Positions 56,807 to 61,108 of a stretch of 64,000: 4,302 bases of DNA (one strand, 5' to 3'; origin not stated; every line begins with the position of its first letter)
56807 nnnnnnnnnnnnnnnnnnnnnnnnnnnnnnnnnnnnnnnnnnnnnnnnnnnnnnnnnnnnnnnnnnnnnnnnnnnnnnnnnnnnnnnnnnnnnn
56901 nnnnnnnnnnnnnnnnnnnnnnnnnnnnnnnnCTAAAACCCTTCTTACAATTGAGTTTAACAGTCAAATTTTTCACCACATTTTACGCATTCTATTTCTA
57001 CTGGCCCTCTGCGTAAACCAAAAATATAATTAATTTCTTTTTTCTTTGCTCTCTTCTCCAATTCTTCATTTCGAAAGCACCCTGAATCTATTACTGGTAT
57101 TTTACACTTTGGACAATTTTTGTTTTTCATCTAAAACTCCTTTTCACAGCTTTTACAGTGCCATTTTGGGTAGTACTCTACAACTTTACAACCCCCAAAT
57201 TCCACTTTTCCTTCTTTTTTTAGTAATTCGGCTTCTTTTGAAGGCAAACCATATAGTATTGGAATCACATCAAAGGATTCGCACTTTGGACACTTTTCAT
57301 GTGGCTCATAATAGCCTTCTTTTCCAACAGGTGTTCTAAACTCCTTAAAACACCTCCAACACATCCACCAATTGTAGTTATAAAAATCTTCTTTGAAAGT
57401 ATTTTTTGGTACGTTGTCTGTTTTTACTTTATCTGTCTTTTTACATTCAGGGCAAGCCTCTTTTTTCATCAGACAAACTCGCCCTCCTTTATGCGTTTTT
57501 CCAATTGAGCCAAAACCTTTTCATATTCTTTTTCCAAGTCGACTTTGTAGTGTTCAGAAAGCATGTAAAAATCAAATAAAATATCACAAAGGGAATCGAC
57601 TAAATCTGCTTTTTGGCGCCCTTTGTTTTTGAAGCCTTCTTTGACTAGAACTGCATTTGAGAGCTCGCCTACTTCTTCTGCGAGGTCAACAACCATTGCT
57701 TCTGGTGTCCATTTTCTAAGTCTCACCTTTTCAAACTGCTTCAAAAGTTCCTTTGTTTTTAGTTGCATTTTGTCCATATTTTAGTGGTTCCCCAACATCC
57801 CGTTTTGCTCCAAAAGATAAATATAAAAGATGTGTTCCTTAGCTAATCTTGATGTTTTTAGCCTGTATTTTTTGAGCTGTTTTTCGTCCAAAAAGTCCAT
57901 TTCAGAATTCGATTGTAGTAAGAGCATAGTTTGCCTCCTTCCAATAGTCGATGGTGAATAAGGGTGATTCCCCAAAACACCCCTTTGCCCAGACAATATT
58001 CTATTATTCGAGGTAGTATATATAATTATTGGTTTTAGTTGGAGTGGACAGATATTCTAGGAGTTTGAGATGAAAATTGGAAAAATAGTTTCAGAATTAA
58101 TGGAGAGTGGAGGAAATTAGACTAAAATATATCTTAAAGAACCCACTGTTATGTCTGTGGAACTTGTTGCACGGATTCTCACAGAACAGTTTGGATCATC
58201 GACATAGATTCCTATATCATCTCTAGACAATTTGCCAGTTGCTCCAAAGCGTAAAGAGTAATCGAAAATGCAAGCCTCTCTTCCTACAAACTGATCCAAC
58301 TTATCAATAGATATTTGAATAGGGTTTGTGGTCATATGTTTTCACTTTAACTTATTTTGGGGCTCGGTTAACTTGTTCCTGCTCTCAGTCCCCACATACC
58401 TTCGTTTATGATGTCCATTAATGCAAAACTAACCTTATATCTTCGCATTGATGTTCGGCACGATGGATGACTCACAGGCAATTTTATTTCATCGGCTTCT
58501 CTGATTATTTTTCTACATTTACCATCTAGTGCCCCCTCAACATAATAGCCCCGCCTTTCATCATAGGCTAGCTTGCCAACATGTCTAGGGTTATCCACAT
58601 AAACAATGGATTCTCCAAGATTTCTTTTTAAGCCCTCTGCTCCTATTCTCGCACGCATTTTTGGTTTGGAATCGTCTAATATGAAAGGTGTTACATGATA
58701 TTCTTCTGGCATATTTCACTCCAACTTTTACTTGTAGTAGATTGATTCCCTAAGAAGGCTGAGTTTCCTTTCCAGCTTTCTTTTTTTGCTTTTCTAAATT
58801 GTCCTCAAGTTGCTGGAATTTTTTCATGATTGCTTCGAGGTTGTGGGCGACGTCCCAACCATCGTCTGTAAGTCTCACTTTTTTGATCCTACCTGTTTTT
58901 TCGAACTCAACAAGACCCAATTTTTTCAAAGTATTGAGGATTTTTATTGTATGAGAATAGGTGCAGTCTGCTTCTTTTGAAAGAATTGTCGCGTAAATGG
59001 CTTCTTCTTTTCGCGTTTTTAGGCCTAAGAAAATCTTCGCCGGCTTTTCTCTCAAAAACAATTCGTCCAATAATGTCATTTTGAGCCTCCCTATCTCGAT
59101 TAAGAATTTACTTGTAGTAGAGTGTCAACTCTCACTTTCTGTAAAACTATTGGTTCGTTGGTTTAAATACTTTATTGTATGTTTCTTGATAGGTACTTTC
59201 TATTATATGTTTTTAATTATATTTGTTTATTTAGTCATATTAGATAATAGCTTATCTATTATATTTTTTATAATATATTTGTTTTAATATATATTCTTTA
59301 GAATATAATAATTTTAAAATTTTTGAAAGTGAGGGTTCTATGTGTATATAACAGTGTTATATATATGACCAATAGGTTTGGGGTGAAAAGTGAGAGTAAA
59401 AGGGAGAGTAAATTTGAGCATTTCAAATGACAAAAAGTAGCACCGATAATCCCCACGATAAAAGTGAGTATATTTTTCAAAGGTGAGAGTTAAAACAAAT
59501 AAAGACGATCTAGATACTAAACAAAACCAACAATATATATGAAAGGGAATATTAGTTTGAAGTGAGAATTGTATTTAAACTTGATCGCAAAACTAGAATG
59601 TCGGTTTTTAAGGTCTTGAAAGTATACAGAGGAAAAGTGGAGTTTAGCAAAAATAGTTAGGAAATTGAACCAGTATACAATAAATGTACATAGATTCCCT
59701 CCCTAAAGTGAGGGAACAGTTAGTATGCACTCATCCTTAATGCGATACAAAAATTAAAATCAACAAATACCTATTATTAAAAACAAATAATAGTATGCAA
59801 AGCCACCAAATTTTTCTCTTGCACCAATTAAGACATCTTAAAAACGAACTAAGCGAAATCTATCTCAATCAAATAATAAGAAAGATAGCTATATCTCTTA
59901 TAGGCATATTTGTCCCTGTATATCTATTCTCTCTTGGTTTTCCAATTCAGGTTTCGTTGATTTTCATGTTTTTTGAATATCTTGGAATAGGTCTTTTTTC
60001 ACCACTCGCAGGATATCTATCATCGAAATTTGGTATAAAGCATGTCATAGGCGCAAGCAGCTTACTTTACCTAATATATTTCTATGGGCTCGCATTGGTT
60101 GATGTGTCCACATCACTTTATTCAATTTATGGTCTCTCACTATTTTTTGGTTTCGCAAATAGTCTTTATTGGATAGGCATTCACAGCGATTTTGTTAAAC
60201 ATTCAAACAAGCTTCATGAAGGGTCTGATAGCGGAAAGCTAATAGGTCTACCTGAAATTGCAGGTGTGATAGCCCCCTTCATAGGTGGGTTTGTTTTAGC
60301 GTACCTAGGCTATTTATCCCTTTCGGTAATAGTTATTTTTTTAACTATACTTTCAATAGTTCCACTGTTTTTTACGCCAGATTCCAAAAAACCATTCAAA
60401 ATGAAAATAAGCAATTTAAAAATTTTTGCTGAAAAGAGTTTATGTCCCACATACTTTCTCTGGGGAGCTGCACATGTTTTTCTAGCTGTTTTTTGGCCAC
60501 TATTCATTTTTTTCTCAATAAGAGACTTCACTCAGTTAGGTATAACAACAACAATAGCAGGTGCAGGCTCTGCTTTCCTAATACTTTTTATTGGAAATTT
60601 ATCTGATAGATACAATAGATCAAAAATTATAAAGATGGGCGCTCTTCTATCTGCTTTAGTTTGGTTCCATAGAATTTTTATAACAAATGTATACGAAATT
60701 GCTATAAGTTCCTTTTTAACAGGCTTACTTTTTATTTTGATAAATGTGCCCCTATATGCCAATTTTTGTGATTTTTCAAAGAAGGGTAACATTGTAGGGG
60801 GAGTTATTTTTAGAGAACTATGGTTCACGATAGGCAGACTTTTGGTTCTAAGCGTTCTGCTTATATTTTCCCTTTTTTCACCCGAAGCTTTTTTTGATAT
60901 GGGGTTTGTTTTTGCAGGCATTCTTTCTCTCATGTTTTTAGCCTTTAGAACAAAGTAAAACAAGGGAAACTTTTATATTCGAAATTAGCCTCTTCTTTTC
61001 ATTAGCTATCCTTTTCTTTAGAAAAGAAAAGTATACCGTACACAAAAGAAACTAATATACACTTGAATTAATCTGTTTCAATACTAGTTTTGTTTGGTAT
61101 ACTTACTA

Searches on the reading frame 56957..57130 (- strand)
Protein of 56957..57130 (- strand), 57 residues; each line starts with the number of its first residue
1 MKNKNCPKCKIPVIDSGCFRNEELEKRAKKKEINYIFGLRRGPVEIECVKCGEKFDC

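Call 6: search_protein_families(library=pfam, max_evalue=0.01, proteins=[window:56957-57130:-])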
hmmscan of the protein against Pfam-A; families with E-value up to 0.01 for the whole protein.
window:56957-57130:- (57 aa): 1 family
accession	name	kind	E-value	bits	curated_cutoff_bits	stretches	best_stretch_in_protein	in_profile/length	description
PF13248.11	Zn_ribbon_3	-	0.004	17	27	0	45-53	2-10/26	zinc-ribbon domain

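Call 20: search_protein_families(library=phrogs, max_evalue=0.01, proteins=[window:56957-57130:-])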
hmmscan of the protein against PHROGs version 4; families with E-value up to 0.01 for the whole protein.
window:56957-57130:- (57 aa): 0 families

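Call 66: search_protein_families(library=ncbifam, max_evalue=0.01, proteins=[window:56957-57130:-])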
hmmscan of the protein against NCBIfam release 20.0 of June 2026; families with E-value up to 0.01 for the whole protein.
window:56957-57130:- (57 aa): 0 families

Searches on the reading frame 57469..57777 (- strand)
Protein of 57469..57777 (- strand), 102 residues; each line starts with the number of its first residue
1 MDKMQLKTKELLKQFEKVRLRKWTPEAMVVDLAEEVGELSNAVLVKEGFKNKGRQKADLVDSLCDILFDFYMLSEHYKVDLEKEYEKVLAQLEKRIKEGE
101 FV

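Call 6: search_protein_families(library=pfam, max_evalue=0.01, proteins=[window:57469-57777:-])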
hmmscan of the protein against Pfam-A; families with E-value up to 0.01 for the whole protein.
window:57469-57777:- (102 aa): 2 families
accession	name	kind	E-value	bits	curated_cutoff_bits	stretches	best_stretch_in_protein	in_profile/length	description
PF03819.22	MazG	-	3.6e-05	24.4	22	1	24-97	2-71/74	MazG nucleotide pyrophosphohydrolase domain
PF01503.22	PRA-PH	-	0.0013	19.6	21.3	1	32-88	34-82/86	Phosphoribosyl-ATP pyrophosphohydrolase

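Call 20: search_protein_families(library=phrogs, max_evalue=0.01, proteins=[window:57469-57777:-])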
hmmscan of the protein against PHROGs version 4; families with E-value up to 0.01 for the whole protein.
window:57469-57777:- (102 aa): 3 families
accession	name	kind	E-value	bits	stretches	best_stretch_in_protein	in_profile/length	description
phrog_5164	-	unknown function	0.0031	18.7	1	14-96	2-79/91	-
phrog_1994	-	DNA, RNA and nucleotide metabolism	0.0055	17.6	1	20-95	83-155/170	DNA binding protein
phrog_229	-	other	0.0068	16.6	1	28-101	278-350/533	MazG-like pyrophosphatase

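Call 66: search_protein_families(library=ncbifam, max_evalue=0.01, proteins=[window:57469-57777:-])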
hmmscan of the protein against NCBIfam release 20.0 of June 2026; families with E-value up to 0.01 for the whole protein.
window:57469-57777:- (102 aa): 2 families
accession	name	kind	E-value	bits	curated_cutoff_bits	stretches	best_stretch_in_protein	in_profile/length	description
NF011159.0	PRK14562.1-4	equivalog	0.0012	18.5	269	1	7-79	90-158/198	haloacid dehalogenase superfamily protein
NF007113.1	PRK09562.1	equivalog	0.0014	18.3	208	1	7-98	138-221/251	nucleoside triphosphate pyrophosphohydrolase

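Call 67: search_protein_families(library=padloc, max_evalue=0.01, proteins=[window:57469-57777:-])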
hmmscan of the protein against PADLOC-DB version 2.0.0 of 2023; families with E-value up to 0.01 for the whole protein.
window:57469-57777:- (102 aa): 0 families

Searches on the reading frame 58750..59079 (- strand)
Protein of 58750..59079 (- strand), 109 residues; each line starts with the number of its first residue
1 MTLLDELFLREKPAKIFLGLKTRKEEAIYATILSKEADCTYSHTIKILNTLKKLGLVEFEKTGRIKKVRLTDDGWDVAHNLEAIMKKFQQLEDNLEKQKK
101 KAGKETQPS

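Call 6: search_protein_families(library=pfam, max_evalue=0.01, proteins=[window:58750-59079:-])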
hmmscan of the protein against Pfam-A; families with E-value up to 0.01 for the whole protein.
window:58750-59079:- (109 aa): 5 families
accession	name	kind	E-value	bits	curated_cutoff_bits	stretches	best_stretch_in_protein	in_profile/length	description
PF22665.2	DUF6293_C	-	8.4e-05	23.4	27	1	46-79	66-99/101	DUF6293 C-terminal winged helix domain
PF25212.1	HVO_A0114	-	0.0004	20.6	27.6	1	20-71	31-80/84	HVO_A0114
PF13463.12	HTH_27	-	0.00056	20.6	22.2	1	34-74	25-68/68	Winged helix DNA-binding domain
PF14947.12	HTH_45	-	0.0056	17.1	25.5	1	27-85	19-73/77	Winged helix-turn-helix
PF02082.26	Rrf2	-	0.0092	16.6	30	0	18-60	13-56/132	Iron-dependent Transcriptional regulator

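Call 20: search_protein_families(library=phrogs, max_evalue=0.01, proteins=[window:58750-59079:-])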
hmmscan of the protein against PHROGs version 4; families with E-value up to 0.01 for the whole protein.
window:58750-59079:- (109 aa): 5 families
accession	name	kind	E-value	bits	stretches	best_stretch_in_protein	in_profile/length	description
phrog_186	-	DNA, RNA and nucleotide metabolism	7.6e-06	26.8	1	26-100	61-130/308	DnaD-like helicase loader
phrog_11046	-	transcription regulation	0.0015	19.4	1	33-92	29-91/94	transcriptional regulator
phrog_7387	-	transcription regulation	0.0036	18.5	1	30-102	29-100/111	transcriptional regulator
phrog_12817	-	transcription regulation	0.0041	18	1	9-80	71-142/151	transcriptional regulator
phrog_13722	-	unknown function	0.0046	18.2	1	14-83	19-89/92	-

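Call 66: search_protein_families(library=ncbifam, max_evalue=0.01, proteins=[window:58750-59079:-])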
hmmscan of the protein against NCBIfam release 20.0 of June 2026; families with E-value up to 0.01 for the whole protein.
window:58750-59079:- (109 aa): 2 families
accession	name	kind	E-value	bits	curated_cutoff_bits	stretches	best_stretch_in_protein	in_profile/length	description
NF050184.1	VpaChn25_0724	subfamily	0.0014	18.8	65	1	46-82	42-78/88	VpaChn25_0724 family phage protein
NF053753.1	TK0271_fam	exception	0.0098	16.1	130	0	44-81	45-83/89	TK0271 family transcriptional activator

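Call 67: search_protein_families(library=padloc, max_evalue=0.01, proteins=[window:58750-59079:-])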
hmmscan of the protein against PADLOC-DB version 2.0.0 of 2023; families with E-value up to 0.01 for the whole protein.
window:58750-59079:- (109 aa): 12 families
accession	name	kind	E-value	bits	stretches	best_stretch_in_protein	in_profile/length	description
PDLC01879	CARF3--CARF_TM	-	0.00013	19.7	1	16-81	161-220/222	-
PDLC01847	CARF3--CARF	-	0.00013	19.7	1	46-81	200-235/239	-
PDLC04368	PDC-M05A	-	0.00044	18.1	1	4-98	7-99/201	-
PDLC01852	CARF3--CARF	-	0.00046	18.2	1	20-75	152-205/208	-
PDLC01875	CARF3--CARF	-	0.00052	17.8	1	20-79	154-212/219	-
PDLC01866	CARF3--CARF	-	0.00091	17.3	1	34-74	160-200/207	-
PDLC02974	WH_III-A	-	0.0019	16.5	1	37-100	25-83/101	-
PDLC01861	CARF3--CARF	-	0.0029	14.9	1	46-79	221-254/260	-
PDLC01438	Csa3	-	0.0044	15.1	1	17-99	154-231/305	"CAS-I,CAS-II,CAS-III,CAS-IV,CAS-V,CAS-VI; associated_signaling"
PDLC01871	CARF3--CARF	-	0.0056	14.3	1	35-78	210-254/261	-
PDLC01874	CARF3--CARF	-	0.0067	14.1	1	47-101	174-226/233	-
PDLC01867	CARF3--CARF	-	0.0097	13.8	0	28-70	157-199/200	-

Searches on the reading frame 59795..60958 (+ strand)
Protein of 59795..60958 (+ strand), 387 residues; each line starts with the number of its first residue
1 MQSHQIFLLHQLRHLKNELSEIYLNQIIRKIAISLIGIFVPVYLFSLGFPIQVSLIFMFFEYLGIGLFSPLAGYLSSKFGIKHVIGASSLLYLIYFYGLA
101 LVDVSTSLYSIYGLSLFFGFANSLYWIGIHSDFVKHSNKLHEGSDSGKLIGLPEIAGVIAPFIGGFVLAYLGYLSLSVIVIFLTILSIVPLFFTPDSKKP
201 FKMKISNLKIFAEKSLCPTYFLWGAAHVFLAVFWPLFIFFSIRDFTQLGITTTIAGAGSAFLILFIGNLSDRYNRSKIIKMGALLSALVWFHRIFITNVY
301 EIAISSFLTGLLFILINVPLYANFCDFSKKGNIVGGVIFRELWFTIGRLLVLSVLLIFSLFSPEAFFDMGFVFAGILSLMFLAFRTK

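Call 21: search_protein_families(library=pfam, max_evalue=0.001, proteins=[window:59795-60958:+])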
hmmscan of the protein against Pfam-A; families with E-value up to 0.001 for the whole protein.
window:59795-60958:+ (387 aa): 1 family
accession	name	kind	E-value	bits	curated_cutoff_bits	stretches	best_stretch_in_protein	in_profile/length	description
PF07690.21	MFS_1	-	3.7e-20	72.6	33.4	2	24-240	3-222/347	Major Facilitator Superfamily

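Call 22: find_homologous_proteins(query=window:59795-60958:+)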
Query window:59795-60958:+ (387 aa): 10 proteins with E <= 0.001 among 8000 candidates.
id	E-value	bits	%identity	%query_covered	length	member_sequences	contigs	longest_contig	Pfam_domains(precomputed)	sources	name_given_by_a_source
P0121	9.1e-242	820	100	100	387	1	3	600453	PF07690.22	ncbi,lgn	-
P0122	8.4e-87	310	43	99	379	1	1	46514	PF07690.22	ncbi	-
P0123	2.0e-76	276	37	97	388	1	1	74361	PF07690.22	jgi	jgi:MFS family permease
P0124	2.8e-62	229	38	89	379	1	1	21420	PF07690.22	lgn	-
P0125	8.9e-42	162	34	99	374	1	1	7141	PF12832.14,PF07690.22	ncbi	-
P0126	4.6e-32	130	30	86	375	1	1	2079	PF07690.22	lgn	-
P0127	3.0e-31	127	28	88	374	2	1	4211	PF07690.22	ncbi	-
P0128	4.0e-25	107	29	100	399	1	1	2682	PF07690.22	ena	-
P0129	8.1e-15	73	26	74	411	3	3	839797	PF07690.22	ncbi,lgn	-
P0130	9.7e-13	66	29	58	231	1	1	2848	PF07690.22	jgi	jgi:MFS family permease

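Call 25: find_encoding_contigs(protein=P0122, flank=10000, max_places=3)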
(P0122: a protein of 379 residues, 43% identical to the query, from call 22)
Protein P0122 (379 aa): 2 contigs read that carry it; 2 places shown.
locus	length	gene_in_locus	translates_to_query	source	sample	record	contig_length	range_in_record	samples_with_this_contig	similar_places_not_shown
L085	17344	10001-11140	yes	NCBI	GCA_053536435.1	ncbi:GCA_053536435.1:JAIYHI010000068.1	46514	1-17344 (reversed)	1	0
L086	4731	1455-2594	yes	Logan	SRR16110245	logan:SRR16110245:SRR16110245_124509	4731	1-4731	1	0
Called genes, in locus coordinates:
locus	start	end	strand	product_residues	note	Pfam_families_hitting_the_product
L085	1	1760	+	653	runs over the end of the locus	-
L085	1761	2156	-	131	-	PF00411:Ribosomal_S11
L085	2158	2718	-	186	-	PF01479:S4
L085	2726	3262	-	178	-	PF00416:Ribosomal_S13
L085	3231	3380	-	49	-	-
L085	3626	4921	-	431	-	PF09471:Peptidase_M64 (faint)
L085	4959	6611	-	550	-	PF06418:CTP_synth_N, PF00117:GATase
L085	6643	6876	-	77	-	-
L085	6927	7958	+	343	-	PF04123:DUF373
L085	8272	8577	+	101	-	-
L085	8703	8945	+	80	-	-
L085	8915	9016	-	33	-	-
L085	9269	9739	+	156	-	-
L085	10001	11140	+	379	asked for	PF07690:MFS_1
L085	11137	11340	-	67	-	-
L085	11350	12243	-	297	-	PF03239:FTR1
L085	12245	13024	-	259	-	PF01022:HTH_5, PF12802:MarR_2 (weak), PF12840:HTH_20, PF01978:TrmB (faint), PF01814:Hemerythrin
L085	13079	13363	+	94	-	-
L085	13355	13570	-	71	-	-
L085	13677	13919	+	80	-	-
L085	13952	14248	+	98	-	-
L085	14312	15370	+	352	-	PF02518:HATPase_c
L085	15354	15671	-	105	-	PF01883:FeS_assembly_P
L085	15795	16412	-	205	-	PF00702:Hydrolase, PF08282:Hydrolase_3 (faint), PF08645:PNK3P (faint), PF12710:HAD, PF13419:HAD_2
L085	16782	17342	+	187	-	?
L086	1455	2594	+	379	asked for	PF07690:MFS_1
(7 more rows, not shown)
